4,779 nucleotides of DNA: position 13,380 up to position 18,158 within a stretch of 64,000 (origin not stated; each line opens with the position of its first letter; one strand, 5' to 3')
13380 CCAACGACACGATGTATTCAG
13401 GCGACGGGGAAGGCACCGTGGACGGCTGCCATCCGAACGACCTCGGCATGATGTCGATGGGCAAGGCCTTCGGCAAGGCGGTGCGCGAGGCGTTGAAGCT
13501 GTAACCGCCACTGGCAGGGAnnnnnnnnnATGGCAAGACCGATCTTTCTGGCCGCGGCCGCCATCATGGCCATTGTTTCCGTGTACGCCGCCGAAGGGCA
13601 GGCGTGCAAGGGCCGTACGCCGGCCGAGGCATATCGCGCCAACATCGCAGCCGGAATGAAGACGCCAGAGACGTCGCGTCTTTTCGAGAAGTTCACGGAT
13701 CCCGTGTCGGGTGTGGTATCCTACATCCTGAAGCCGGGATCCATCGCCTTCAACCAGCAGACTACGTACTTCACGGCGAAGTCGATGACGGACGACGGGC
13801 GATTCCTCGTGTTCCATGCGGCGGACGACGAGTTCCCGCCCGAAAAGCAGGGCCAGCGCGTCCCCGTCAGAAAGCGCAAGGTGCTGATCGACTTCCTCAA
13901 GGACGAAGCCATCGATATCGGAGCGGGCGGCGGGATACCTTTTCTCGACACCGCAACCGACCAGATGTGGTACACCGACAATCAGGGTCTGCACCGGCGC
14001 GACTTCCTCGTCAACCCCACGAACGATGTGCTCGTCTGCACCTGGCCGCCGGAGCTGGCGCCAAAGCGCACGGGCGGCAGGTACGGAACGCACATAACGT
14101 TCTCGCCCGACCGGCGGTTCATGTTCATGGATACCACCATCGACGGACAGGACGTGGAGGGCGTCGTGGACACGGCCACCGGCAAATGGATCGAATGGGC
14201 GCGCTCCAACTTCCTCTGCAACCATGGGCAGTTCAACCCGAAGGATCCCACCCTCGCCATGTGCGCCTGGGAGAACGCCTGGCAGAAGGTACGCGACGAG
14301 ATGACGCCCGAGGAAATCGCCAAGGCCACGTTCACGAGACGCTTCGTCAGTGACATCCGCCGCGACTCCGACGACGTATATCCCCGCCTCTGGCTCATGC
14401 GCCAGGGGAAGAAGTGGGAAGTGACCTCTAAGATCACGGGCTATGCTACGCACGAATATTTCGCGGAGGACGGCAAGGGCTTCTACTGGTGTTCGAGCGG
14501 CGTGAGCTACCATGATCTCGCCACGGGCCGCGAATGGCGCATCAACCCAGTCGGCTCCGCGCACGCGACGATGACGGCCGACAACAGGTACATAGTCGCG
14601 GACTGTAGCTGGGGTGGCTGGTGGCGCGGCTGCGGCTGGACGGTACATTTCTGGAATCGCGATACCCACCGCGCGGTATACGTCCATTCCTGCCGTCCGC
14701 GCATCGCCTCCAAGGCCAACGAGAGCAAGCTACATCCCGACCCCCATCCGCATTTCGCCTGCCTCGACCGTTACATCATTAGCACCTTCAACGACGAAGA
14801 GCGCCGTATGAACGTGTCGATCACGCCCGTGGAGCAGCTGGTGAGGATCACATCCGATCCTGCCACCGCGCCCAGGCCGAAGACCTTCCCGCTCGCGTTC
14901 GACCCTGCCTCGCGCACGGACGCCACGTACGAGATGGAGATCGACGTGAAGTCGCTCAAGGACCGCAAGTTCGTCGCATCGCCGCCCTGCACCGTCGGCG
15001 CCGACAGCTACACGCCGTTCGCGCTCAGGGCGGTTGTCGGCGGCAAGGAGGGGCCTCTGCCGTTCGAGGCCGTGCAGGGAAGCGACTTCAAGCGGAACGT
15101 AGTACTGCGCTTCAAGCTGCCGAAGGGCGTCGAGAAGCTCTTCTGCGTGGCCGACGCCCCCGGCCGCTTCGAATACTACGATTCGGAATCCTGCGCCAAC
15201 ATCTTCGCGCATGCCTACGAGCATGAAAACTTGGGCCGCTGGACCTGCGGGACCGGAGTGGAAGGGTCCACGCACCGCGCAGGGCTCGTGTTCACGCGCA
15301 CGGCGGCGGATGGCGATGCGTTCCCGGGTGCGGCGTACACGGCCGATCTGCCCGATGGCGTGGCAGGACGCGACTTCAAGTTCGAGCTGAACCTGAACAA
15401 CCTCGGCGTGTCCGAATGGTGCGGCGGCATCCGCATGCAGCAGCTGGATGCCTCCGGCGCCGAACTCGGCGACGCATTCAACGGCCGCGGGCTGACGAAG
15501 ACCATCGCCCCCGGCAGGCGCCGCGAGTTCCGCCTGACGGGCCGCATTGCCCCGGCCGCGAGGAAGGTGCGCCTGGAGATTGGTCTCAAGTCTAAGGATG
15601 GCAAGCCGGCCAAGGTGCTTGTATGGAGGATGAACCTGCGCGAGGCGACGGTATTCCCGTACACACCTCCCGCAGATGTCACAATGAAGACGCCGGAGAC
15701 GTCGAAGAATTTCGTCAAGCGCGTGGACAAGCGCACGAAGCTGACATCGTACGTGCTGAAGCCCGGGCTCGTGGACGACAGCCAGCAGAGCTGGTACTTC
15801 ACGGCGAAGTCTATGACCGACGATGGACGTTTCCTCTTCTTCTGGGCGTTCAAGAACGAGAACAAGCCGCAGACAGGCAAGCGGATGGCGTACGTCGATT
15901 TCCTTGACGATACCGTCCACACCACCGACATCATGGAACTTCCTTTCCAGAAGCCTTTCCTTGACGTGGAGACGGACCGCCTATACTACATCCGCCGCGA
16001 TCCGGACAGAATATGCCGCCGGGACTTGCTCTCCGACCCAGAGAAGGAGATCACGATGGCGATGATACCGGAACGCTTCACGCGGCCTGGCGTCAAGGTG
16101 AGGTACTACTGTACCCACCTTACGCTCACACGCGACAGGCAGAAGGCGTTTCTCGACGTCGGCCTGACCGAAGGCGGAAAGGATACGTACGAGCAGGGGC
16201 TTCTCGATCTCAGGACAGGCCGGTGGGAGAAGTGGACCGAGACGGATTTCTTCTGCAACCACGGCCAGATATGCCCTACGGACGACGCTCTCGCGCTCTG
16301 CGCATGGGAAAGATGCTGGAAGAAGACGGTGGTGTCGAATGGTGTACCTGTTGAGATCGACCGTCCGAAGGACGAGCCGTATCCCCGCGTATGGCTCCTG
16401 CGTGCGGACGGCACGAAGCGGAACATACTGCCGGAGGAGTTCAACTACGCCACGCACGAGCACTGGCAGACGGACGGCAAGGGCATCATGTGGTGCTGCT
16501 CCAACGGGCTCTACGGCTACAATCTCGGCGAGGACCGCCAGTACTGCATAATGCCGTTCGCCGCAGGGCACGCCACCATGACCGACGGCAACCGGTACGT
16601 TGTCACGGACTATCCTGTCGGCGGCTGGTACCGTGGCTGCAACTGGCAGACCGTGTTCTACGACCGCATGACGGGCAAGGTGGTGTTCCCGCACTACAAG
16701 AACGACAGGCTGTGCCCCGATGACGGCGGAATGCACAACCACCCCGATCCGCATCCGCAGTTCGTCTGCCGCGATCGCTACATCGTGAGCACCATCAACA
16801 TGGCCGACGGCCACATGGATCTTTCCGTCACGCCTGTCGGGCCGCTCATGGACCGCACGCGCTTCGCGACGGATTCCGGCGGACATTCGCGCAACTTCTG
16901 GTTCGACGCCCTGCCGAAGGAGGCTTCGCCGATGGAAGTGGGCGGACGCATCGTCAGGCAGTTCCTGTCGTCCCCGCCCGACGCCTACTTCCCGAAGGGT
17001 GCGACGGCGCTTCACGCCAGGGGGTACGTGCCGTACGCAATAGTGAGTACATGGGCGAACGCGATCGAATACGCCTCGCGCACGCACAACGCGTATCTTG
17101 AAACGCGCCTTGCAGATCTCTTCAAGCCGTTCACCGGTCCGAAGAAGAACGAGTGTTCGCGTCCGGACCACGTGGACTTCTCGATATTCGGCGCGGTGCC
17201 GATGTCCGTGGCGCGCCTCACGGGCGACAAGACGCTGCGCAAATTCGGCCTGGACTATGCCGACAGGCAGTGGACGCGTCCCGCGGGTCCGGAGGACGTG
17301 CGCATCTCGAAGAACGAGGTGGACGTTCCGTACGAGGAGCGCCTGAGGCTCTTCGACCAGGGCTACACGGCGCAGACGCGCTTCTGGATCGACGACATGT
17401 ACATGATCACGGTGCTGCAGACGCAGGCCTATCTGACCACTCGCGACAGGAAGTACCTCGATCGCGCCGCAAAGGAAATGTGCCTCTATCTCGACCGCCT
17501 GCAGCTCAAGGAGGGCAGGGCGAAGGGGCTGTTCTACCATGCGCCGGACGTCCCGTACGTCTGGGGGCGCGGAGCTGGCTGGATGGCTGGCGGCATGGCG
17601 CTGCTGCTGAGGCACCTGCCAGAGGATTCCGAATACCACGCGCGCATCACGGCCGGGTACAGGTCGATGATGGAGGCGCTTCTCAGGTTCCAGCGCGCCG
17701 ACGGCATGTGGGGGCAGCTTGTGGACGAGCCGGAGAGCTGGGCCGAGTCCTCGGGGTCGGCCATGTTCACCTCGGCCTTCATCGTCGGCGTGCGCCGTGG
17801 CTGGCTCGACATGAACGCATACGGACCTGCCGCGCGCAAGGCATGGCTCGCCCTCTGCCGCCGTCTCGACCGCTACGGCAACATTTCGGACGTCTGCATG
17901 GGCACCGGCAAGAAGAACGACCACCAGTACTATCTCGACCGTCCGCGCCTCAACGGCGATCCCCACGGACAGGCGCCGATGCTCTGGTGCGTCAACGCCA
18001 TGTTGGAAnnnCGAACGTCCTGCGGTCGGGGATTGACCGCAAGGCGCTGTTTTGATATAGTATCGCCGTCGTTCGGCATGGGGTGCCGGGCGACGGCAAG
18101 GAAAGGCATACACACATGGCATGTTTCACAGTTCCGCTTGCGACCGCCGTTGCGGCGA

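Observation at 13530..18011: Single 1490-aa polypeptide fusing two PL22-like oligogalacturonate-lyase propellers with a GH88/GH105-like unsaturated-uronyl hydrolase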

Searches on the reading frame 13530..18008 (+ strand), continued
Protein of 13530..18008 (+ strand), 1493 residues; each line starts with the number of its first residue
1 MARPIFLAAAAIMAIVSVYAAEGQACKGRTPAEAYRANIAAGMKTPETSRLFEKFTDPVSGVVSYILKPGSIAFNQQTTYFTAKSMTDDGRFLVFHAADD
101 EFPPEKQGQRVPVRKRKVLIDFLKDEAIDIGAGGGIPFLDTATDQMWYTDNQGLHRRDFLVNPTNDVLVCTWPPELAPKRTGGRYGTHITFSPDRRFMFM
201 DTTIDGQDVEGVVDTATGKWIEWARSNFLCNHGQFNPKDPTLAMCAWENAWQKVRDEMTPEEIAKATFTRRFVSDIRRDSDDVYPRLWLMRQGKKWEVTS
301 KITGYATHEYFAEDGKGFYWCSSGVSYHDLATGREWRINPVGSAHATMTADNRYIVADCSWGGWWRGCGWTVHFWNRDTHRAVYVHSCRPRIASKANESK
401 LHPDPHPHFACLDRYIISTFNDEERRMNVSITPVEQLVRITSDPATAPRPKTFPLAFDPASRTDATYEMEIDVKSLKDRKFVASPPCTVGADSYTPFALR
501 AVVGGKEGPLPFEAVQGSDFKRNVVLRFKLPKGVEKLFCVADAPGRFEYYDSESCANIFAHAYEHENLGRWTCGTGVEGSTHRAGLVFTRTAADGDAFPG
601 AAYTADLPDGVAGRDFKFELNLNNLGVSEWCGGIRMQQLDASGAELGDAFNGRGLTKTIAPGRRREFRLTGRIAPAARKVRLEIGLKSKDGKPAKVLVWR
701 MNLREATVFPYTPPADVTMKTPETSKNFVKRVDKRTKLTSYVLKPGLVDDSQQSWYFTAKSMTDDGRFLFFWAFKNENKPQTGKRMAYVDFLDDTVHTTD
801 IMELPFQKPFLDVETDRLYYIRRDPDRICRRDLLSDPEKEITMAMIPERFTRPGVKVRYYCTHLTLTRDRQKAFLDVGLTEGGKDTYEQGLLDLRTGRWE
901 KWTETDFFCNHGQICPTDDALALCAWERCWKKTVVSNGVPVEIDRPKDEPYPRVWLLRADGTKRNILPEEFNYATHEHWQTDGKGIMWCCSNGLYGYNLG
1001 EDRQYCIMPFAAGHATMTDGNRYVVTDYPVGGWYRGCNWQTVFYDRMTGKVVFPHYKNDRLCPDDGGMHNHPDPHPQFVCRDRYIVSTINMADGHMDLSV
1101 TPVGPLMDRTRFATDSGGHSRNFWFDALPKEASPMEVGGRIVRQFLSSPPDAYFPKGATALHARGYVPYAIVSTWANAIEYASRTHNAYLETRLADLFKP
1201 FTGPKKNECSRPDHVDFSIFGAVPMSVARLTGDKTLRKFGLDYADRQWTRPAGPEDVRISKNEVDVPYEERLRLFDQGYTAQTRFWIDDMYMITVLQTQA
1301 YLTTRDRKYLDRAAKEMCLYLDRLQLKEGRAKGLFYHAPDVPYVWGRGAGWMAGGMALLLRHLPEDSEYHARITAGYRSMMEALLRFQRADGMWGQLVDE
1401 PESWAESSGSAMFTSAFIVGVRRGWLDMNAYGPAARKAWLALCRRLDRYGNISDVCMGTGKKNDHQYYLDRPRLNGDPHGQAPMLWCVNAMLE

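Call 47: find_encoding_contigs(protein=P0161, flank=10000, max_places=3)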
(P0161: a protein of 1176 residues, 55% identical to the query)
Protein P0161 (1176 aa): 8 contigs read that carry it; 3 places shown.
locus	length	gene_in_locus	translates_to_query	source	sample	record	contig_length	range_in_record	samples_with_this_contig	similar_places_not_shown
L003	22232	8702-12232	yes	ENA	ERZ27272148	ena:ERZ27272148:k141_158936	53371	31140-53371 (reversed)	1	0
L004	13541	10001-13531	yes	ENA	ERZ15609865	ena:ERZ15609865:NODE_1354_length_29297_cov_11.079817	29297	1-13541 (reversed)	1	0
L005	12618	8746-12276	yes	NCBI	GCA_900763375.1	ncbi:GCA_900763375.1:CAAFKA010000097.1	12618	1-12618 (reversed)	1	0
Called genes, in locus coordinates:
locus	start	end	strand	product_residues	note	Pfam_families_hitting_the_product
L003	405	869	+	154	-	PF00885:DMRL_synthase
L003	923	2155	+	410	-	PF00365:PFK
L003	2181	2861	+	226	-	PF00702:Hydrolase (faint)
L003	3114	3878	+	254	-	PF01503:PRA-PH (faint), PF03819:MazG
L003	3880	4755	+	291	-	PF02401:LYTB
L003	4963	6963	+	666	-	-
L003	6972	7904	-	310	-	PF01479:S4 (faint), PF00849:PseudoU_synth_2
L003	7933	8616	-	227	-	PF02517:Rce1-like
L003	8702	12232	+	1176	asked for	PF07470:Glyco_hydro_88, PF16153:DUF4861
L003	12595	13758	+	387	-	PF00392:GntR, PF00532:Peripla_BP_1, PF13407:Peripla_BP_4, PF13377:Peripla_BP_3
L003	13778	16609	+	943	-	PF12831:FAD_oxidored, PF13450:NAD_binding_8 (weak)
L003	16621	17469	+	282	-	-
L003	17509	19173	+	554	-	-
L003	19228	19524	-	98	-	PF05016:ParE_toxin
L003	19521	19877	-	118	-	PF02604:PhdYeFM_antitox (weak)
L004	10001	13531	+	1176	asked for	PF07470:Glyco_hydro_88, PF16153:DUF4861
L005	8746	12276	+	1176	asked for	PF07470:Glyco_hydro_88, PF16153:DUF4861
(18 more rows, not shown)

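Call 48: find_encoding_contigs(protein=P0139, flank=10000, max_places=2)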
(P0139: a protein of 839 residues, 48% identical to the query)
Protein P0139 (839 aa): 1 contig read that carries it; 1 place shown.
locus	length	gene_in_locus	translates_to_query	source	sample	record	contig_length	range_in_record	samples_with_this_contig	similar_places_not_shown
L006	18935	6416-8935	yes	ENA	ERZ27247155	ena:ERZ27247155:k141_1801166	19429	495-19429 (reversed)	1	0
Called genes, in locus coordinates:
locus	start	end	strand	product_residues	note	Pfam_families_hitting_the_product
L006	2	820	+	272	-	?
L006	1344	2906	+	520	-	-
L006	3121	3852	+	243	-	-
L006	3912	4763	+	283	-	PF03747:ADP_ribosyl_GH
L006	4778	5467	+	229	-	-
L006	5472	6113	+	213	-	PF11738:DUF3298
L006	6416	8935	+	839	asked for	PF07470:Glyco_hydro_88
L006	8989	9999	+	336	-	PF03786:UxuA, PF01261:AP_endonuc_2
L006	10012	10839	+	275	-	PF00106:adh_short, PF08659:KR (weak), PF23441:SDR (weak), PF13561:adh_short_C2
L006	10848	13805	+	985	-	PF00295:Glyco_hydro_28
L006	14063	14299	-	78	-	-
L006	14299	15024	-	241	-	PF17194:AbiEi_3_N, PF11459:AbiEi_3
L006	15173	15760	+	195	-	-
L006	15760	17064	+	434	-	PF00069:Pkinase, PF01636:APH (faint), PF07714:PK_Tyr_Ser-Thr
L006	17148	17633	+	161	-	PF13151:DUF3990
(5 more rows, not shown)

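Call 51: list_cluster_members(proteins=[P0121, P0122, P0002, P0161, P0127])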
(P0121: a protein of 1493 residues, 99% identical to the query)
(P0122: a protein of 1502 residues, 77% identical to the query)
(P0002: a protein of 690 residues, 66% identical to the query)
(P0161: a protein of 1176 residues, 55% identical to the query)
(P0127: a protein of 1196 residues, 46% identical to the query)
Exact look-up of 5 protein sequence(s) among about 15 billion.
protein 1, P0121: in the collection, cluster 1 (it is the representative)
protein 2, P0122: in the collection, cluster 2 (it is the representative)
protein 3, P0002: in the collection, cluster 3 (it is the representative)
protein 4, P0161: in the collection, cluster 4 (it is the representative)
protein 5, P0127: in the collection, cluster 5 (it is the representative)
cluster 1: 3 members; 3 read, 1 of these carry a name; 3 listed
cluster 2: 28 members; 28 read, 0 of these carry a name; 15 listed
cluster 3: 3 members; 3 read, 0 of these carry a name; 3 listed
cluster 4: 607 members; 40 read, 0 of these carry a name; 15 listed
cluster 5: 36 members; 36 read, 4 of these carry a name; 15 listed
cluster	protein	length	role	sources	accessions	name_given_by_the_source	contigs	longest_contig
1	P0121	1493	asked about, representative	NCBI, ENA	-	-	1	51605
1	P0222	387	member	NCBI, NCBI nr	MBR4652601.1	MAG: glycoside hydrolase family 88 protein [Kiritimatiellae bacterium] | glycoside hydrolase family 88 protein [Kiritimatiellia bacterium]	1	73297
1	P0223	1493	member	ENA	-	-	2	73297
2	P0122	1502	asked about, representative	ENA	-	-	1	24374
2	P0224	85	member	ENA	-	-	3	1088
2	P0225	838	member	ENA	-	-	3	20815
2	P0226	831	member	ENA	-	-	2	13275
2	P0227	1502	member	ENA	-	-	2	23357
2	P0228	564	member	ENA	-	-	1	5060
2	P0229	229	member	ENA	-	-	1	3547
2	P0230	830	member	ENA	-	-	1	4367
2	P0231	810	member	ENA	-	-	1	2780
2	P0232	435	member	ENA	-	-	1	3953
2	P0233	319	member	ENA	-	-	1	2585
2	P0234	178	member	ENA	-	-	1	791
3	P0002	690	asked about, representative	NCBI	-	-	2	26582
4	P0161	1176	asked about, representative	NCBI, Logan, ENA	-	-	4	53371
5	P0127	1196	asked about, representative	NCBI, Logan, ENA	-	-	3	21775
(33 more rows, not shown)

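Call 70: search_protein_families(library=pfam, proteins=[P0216, P0131, P0143, P0148, P0161, P0218, P0195], max_evalue=0.00001)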
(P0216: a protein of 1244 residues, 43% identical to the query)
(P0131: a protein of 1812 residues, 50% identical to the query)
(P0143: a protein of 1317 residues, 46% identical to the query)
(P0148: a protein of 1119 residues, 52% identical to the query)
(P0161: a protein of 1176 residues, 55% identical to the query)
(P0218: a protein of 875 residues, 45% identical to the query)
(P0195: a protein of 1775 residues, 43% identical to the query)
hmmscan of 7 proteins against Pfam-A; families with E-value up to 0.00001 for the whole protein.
P0216 (1244 aa): 1 family
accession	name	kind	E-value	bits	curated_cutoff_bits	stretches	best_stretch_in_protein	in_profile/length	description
PF17132.9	Glyco_hydro_106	-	2.5e-144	483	29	1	30-814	3-722/743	alpha-L-rhamnosidase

P0131 (1812 aa): 6 families
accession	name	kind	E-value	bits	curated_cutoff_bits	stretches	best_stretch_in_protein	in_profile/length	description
PF17389.8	Bac_rhamnosid6H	-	5.7e-88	295.9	24.5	1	1394-1719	1-338/339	Bacterial alpha-L-rhamnosidase 6 hairpin glycosidase domain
PF07470.19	Glyco_hydro_88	-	2.5e-47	162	26.6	1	577-800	110-346/352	Glycosyl Hydrolase Family 88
PF08531.16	Bac_rhamnosid_N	-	2.6e-39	135.2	25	1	1079-1205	2-127/172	Alpha-L-rhamnosidase N-terminal domain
PF25788.1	Ig_Rha78A_N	-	1.1e-25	90.4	27.4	1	813-905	3-103/105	Rha78A-like, N-terminal immunoglobulin domain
PF05592.18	Bac_rhamnosid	-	1.2e-14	54.4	22.2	1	1343-1389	55-101/102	Bacterial alpha-L-rhamnosidase concanavalin-like domain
PF17390.7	Bac_rhamnosid_C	-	2.4e-14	53.3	22.1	1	1742-1805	8-71/78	Bacterial alpha-L-rhamnosidase C-terminal domain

P0143 (1317 aa): 2 families
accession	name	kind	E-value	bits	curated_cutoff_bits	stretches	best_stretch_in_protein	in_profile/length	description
PF07470.19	Glyco_hydro_88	-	6.1e-48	164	26.6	1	989-1304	38-345/352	Glycosyl Hydrolase Family 88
PF03629.24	SASA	-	2.9e-17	63.5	24.8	2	108-229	3-113/226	Carbohydrate esterase, sialic acid-specific acetylesterase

P0148 (1119 aa): 1 family
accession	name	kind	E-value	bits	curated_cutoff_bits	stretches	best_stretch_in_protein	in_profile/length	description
PF05448.18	AXE1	-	6.3e-33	114.3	21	1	124-417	13-298/321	Acetyl xylan esterase (AXE1)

P0161 (1176 aa): 2 families
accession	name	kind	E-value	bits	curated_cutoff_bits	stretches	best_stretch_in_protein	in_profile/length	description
PF16153.10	DUF4861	-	1.8e-53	182.4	22.3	1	818-1173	1-380/380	Domain of unknown function (DUF4861)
PF07470.19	Glyco_hydro_88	-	4.8e-50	171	26.6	1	41-395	2-345/352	Glycosyl Hydrolase Family 88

P0218 (875 aa): 2 families
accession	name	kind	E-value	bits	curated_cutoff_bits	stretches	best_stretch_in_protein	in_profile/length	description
PF13472.12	Lipase_GDSL_2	-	2.1e-22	80.9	32.9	1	668-860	1-177/178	GDSL-like Lipase/Acylhydrolase family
PF00657.28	Lipase_GDSL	-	5.2e-11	43.5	23.6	1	666-865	1-207/208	GDSL-like Lipase/Acylhydrolase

P0195 (1775 aa): 1 family
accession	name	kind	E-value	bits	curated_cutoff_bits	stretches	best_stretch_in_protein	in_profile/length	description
PF13385.13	Laminin_G_3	-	4.4e-09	37.1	27.6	1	767-880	15-110/151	Concanavalin A-like lectin/glucanases superfamily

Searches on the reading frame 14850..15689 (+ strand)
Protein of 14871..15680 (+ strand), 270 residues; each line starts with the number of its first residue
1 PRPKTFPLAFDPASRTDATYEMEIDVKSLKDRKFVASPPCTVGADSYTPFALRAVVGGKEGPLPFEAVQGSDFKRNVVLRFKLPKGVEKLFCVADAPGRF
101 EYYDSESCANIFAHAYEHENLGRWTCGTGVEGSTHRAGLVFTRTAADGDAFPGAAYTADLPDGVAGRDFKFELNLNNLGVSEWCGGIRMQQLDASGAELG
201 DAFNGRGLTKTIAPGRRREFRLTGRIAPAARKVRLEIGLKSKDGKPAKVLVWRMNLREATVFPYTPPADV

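Call 7: search_protein_families(library=pfam, proteins=[window:14871-15680:+], max_evalue=10)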
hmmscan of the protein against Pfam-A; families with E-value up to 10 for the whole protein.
window:14871-15680:+ (270 aa): 0 families

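Call 40: predict_structure(alignment_id=A2)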
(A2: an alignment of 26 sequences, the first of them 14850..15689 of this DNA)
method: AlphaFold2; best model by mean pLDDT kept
length: 280 residues; sequences in the alignment: 26
mean_pLDDT: 91.2   pTM: 0.86
mean pLDDT of the five models: 91.2, 90.9, 90.7, 90.4, 90.2
residues with pLDDT >= 90: 207; 70-90: 57; 50-70: 14; < 50: 2
segments of 3 or more residues with pLDDT < 50: none
pLDDT, mean of each block of 10 residues (from residue 1): 77 91 94 88 71 80 97 87 91 95 85 89 97 96 97 86 97 96 97 98 98 96 97 98 97 96 95 70
secondary structure, 60 per line:
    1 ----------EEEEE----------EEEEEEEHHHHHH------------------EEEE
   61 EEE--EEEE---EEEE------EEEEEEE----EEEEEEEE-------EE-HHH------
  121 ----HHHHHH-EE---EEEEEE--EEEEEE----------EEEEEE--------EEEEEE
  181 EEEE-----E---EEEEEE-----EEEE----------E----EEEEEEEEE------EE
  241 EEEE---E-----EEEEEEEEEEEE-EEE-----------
elements in order: E11-15 E26-32 H33-38 E57-63 E66-69 E73-76 E83-89 E94-101 H125-130 E137-142 E145-150 E161-166 E175-184 E194-199 E205-208 E224-232 E239-244 E254-265 E267-269

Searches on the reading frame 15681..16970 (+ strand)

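Call 7: search_protein_families(library=pfam, proteins=[window:15681-16970:+], max_evalue=10)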
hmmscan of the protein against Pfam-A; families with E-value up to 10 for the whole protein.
window:15681-16970:+ (430 aa): 1 family
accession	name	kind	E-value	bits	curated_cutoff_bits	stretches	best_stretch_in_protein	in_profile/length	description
PF15892.11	BNR_4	-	0.0099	15.7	27.3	1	12-100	123-212/272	BNR repeat-containing family member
